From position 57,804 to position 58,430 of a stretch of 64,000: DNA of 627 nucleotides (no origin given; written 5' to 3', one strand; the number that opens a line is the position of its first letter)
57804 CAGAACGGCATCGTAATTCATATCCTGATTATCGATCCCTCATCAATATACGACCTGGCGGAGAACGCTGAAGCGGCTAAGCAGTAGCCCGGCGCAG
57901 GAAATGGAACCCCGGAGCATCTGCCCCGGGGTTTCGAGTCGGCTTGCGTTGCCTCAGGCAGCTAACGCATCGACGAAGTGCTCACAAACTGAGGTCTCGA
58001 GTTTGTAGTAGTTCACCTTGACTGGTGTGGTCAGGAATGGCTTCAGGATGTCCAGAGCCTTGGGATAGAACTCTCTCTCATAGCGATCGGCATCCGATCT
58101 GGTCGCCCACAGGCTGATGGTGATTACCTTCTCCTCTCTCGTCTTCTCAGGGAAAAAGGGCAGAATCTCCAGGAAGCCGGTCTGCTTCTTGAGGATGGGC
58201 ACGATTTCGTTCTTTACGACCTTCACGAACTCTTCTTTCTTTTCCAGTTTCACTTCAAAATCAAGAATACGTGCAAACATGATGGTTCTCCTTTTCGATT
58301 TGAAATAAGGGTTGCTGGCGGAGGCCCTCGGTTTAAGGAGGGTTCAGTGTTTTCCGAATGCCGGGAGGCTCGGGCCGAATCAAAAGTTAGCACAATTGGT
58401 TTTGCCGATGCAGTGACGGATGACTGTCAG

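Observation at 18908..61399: Recurrent CRP-type palindrome (GTGA-N6-TCAC) in front of most redox and fermentation operons, suggesting a local Crp/Fnr regulon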

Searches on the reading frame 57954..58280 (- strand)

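Call 38: search_protein_families(library=pfam, proteins=[window:57954-58280:-], max_evalue=0.001)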
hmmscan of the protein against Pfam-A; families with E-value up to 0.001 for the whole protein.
window:57954-58280:- (108 aa): 1 family
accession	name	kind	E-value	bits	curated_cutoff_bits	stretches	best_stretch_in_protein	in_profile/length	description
PF03992.22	ABM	-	5e-05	23.8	23.1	1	1-68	1-67/78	Antibiotic biosynthesis monooxygenase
